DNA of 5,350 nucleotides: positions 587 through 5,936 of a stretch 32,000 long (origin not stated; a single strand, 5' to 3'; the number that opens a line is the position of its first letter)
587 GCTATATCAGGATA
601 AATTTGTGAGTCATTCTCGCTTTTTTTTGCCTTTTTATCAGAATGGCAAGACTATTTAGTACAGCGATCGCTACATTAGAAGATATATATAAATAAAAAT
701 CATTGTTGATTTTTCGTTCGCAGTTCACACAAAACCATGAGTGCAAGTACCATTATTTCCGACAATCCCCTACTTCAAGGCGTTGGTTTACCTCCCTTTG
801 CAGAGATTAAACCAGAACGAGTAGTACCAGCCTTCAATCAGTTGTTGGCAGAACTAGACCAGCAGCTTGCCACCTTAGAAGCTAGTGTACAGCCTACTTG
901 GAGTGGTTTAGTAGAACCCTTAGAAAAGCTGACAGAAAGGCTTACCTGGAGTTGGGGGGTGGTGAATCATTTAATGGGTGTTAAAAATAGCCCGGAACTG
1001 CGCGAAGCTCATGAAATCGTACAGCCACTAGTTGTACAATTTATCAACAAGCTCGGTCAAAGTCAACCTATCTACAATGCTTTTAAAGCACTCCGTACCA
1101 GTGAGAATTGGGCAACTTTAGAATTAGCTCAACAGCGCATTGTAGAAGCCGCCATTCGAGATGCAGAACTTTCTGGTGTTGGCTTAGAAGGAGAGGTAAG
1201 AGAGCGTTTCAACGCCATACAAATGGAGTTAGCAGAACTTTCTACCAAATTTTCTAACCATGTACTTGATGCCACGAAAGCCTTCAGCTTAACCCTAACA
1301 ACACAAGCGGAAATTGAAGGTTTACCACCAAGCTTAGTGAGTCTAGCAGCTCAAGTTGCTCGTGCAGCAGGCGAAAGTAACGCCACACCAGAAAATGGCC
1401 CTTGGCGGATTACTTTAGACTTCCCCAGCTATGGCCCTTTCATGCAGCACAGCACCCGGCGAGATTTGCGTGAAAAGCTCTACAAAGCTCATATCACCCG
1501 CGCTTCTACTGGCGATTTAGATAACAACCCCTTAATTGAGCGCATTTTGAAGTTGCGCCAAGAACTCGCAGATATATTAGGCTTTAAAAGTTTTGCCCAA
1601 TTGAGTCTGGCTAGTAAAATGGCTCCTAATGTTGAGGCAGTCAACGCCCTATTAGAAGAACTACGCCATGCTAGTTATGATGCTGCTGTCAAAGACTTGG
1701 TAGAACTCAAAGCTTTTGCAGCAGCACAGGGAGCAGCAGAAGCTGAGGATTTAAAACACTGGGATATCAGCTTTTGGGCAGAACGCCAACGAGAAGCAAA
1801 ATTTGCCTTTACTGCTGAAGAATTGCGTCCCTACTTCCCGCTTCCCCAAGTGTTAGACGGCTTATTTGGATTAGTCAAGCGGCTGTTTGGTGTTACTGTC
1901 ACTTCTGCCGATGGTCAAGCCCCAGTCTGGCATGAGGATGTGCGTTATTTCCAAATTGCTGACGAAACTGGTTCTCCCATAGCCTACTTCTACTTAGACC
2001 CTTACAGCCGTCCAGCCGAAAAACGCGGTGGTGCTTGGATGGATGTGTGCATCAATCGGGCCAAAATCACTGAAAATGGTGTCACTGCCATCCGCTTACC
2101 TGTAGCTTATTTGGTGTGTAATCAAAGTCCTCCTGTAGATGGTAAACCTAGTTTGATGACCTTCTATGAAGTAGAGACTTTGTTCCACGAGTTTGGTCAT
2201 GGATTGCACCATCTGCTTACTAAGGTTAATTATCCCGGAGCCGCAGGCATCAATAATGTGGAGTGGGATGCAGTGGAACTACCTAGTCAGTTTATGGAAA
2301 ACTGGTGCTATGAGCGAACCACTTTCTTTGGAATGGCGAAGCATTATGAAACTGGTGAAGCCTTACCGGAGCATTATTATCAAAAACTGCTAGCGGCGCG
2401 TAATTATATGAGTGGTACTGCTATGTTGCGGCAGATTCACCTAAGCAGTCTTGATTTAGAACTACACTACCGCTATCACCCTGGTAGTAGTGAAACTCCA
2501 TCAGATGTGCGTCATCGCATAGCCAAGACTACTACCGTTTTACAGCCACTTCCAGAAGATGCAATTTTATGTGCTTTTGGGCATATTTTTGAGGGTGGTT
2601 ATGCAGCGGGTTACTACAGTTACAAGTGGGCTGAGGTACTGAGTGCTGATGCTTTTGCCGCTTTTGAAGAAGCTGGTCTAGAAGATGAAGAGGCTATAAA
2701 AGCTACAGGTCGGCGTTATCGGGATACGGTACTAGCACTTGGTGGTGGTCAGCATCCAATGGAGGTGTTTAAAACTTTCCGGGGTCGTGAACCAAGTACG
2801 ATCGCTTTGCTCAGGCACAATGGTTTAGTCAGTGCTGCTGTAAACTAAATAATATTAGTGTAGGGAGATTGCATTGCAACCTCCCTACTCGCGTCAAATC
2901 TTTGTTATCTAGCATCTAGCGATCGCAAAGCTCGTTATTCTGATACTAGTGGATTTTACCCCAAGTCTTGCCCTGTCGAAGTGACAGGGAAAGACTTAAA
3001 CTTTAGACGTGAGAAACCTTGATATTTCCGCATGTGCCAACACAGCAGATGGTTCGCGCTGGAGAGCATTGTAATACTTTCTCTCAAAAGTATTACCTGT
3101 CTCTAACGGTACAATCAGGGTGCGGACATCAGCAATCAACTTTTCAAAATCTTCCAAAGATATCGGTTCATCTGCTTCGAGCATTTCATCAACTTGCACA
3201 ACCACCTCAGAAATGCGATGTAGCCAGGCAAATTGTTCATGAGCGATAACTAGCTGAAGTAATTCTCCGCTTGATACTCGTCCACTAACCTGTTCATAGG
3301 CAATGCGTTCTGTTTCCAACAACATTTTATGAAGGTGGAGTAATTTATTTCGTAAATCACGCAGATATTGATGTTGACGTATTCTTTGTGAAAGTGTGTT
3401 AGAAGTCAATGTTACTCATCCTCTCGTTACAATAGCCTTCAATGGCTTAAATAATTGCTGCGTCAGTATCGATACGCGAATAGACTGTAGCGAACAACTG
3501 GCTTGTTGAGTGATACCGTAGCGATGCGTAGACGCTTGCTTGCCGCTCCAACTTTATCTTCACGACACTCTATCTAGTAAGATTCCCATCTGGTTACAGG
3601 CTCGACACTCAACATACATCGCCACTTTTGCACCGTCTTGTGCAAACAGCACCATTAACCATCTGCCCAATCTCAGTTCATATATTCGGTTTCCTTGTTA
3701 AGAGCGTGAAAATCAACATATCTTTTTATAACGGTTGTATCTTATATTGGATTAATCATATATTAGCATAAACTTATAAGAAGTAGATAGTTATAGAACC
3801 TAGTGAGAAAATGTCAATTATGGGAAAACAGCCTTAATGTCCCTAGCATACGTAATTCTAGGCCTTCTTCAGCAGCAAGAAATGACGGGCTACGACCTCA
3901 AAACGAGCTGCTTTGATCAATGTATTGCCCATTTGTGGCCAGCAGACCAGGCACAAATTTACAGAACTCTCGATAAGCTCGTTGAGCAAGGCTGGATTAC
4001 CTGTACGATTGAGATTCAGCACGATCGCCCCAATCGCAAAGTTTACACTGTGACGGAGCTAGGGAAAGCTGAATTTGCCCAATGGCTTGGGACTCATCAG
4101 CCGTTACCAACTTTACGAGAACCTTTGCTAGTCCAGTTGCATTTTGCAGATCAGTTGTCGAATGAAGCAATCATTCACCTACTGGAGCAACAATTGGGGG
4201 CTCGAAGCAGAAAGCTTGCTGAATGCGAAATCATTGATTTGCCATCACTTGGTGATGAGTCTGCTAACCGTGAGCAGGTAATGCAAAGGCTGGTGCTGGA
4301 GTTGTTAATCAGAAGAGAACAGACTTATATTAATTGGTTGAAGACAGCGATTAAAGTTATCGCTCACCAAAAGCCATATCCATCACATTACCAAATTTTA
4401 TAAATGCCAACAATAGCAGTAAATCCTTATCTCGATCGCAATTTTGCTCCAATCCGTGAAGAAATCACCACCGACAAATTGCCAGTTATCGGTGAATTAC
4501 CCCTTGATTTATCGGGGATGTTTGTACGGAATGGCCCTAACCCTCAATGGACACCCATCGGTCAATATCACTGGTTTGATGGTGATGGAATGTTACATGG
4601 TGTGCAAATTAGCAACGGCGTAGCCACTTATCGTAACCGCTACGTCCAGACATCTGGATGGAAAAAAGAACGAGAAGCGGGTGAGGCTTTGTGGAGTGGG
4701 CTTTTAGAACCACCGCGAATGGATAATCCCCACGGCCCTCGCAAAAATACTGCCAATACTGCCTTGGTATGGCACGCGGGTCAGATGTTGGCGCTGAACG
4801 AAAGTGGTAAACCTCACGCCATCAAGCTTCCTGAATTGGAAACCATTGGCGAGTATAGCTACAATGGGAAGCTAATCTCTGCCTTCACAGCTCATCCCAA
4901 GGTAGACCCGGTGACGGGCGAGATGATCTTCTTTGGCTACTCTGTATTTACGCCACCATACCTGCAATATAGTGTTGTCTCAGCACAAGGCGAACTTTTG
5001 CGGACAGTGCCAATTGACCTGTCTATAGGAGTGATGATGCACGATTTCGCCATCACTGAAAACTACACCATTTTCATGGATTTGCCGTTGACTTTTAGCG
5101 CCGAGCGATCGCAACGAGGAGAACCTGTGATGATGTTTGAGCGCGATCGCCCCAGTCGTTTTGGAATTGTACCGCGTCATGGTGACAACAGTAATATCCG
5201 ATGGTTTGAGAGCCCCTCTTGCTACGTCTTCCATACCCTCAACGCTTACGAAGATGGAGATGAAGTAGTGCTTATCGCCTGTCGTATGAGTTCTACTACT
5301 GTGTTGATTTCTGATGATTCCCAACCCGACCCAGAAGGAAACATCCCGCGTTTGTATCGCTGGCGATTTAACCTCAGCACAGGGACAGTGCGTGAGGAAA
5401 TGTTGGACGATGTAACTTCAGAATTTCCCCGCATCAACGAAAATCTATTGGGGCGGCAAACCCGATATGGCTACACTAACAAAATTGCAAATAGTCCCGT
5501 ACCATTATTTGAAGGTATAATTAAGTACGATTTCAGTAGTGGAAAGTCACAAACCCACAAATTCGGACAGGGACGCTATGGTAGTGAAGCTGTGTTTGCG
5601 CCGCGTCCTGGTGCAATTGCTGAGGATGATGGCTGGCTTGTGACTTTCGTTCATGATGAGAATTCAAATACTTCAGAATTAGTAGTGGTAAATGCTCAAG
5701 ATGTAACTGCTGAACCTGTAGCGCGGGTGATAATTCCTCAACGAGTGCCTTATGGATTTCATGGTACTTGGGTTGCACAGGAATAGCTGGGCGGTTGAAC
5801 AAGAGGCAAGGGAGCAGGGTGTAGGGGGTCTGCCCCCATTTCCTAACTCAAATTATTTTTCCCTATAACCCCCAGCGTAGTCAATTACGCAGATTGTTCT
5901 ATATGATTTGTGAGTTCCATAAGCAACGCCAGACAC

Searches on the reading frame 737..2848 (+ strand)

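Call 9: search_protein_families(library=pfam, proteins=[window:737-2848:+], max_evalue=0.001)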
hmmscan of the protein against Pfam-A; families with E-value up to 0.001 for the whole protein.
window:737-2848:+ (703 aa): 2 families
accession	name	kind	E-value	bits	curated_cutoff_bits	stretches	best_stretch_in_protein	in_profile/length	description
PF01432.26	Peptidase_M3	-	1.9e-142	476.3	27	1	235-696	1-456/457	Peptidase family M3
PF19310.4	TOP_N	-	2.7e-59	198.8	27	1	34-155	2-123/123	Neurolysin/Thimet oligopeptidase, N-terminal domain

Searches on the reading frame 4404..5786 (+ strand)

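Call 9: search_protein_families(library=pfam, proteins=[window:4404-5786:+], max_evalue=0.001)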
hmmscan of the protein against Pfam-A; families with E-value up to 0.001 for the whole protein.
window:4404-5786:+ (460 aa): 1 family
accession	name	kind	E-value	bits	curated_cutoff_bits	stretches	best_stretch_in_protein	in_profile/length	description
PF03055.21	RPE65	-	1.1e-159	533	27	1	14-457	1-468/469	Retinal pigment epithelial membrane protein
